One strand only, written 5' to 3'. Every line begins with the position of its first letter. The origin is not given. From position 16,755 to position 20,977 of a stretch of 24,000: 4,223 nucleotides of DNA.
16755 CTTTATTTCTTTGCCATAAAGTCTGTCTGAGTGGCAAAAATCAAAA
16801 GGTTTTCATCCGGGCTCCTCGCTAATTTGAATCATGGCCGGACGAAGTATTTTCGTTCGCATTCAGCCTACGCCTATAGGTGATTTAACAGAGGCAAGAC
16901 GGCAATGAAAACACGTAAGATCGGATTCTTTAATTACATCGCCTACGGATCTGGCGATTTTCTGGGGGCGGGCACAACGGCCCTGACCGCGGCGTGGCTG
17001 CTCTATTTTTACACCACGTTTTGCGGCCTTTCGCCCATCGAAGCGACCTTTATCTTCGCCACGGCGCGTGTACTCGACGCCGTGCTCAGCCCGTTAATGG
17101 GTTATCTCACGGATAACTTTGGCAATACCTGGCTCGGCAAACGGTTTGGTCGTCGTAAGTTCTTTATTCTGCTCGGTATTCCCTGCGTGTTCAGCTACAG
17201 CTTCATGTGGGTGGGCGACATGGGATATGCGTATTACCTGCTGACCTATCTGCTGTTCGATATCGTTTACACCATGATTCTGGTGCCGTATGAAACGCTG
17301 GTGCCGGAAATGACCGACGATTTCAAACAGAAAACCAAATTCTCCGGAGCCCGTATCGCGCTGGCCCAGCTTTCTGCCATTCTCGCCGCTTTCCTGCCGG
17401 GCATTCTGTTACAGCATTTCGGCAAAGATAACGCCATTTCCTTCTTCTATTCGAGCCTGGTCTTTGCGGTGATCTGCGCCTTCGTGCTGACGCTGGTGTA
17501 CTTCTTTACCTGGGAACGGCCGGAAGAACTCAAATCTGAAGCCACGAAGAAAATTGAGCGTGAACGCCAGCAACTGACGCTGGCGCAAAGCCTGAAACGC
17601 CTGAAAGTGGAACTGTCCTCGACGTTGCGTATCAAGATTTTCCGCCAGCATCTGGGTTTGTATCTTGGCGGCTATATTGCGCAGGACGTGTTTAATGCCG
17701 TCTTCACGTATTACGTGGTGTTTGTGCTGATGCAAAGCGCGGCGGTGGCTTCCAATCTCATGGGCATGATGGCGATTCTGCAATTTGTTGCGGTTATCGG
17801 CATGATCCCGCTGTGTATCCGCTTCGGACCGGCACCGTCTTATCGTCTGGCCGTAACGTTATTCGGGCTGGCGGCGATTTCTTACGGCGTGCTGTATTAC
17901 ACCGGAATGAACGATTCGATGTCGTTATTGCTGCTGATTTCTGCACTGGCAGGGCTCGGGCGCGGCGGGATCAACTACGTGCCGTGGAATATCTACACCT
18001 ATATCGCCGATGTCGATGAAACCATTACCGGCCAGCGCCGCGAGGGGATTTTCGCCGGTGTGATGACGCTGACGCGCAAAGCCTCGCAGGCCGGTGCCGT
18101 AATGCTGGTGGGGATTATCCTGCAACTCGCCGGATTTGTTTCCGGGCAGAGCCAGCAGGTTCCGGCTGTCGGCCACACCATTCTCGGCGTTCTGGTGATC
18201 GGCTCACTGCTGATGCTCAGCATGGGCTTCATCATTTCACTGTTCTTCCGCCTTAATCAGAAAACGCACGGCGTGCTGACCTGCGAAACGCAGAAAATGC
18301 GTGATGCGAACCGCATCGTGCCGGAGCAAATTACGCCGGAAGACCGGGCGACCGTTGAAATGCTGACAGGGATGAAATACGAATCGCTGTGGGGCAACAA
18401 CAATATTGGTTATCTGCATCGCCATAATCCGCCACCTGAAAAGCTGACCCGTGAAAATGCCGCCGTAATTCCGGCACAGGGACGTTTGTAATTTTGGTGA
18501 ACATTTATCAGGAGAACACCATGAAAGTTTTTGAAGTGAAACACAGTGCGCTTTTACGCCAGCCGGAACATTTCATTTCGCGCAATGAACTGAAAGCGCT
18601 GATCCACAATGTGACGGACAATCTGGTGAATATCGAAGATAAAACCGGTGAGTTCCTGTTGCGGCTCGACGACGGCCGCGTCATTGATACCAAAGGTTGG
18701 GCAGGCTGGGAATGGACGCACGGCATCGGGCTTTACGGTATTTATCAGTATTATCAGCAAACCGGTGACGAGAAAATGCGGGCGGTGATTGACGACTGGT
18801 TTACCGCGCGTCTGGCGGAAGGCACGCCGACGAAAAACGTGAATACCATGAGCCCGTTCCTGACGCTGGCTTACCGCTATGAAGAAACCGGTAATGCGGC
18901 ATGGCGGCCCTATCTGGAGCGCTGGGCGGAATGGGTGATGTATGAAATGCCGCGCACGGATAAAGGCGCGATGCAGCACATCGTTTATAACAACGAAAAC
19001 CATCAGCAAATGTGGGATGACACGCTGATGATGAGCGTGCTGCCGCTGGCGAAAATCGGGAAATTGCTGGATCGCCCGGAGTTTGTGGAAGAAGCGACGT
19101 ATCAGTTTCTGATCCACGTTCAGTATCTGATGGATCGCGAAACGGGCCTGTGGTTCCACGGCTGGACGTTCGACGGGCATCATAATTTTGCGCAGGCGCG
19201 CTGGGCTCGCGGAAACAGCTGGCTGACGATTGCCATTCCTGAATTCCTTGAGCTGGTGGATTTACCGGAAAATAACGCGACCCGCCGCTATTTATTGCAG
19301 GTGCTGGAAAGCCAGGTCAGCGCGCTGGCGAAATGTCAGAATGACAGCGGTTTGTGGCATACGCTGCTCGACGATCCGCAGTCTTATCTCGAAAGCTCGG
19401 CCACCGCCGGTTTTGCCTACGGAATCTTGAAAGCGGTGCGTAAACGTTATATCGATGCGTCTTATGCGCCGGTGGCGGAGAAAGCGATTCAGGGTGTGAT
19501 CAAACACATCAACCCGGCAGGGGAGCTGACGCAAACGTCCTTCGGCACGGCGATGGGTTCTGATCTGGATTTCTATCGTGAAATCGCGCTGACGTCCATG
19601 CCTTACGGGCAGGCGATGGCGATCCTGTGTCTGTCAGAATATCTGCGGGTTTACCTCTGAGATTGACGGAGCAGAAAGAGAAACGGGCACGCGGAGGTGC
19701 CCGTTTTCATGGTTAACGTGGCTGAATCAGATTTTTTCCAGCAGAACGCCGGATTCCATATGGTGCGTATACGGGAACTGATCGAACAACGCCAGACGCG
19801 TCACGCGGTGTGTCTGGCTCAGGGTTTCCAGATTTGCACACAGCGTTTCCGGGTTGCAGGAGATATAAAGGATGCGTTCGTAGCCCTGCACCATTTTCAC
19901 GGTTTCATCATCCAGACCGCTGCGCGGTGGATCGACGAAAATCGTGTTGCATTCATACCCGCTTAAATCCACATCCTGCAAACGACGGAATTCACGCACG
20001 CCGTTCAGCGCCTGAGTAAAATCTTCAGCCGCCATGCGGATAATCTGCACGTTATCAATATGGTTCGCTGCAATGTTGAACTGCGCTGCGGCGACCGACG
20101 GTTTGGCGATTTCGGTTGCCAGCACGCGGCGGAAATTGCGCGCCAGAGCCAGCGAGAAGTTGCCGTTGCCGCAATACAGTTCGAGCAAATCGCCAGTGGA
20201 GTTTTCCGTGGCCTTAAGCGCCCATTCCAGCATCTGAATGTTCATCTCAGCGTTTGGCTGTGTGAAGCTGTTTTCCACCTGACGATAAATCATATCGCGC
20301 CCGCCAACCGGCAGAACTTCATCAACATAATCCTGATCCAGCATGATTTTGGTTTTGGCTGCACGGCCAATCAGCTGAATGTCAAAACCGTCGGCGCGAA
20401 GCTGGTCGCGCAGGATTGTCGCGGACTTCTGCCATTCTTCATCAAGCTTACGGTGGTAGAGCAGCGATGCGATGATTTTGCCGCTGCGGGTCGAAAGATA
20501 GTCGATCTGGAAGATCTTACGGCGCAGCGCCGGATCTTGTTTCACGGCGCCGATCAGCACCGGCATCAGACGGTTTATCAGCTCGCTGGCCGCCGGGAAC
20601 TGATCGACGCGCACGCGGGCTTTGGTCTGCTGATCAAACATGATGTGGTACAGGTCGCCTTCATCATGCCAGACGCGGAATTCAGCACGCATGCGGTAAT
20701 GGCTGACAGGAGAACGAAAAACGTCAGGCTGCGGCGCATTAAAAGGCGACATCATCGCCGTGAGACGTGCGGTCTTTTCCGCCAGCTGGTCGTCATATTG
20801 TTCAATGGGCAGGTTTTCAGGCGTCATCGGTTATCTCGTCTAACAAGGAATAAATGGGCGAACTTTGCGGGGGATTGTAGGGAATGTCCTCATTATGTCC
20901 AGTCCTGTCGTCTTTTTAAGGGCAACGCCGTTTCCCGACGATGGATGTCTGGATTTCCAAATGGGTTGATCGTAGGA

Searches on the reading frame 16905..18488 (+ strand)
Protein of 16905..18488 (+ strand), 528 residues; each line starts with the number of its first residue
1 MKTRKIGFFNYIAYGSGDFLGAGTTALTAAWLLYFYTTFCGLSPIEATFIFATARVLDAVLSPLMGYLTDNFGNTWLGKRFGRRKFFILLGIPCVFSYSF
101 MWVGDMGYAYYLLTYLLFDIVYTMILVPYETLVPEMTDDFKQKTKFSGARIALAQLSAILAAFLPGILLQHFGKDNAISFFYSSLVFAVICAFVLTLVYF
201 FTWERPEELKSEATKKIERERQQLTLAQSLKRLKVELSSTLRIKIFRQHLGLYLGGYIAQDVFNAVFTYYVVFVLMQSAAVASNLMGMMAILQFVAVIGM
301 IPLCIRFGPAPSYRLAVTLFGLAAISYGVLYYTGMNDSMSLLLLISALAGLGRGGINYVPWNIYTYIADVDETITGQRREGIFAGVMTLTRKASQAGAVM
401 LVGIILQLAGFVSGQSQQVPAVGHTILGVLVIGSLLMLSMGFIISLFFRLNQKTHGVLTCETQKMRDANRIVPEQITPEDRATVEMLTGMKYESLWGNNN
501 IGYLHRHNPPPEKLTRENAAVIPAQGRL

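Call 83: search_protein_families(library=pfam, proteins=[window:16905-18488:+], max_evalue=0.00001)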
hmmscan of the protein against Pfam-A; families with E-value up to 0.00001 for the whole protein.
window:16905-18488:+ (528 aa): 2 families
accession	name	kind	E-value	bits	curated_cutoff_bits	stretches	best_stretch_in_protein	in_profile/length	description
PF13347.12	MFS_2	-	5e-50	170.7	27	1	14-451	2-426/427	MFS/sugar transport protein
PF07690.21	MFS_1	-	4.8e-17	62.3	33.4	1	21-364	9-318/347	Major Facilitator Superfamily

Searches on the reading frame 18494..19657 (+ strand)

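Call 83: search_protein_families(library=pfam, proteins=[window:18494-19657:+], max_evalue=0.00001)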
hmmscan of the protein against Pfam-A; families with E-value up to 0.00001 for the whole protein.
window:18494-19657:+ (388 aa): 1 family
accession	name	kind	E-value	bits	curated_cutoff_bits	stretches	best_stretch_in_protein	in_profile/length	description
PF07470.19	Glyco_hydro_88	-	1.6e-109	366.6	26.6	1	47-386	2-351/352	Glycosyl Hydrolase Family 88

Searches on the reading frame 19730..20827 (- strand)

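Call 83: search_protein_families(library=pfam, proteins=[window:19730-20827:-], max_evalue=0.00001)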
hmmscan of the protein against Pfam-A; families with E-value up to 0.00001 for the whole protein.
window:19730-20827:- (366 aa): 2 families
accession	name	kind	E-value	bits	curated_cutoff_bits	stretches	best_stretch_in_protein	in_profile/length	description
PF05958.17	tRNA_U5-meth_tr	-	4.7e-188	625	23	1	10-365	1-356/357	tRNA (Uracil-5-)-methyltransferase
PF13649.12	Methyltransf_25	-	7.8e-06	26.9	27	0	215-272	2-60/97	Methyltransferase domain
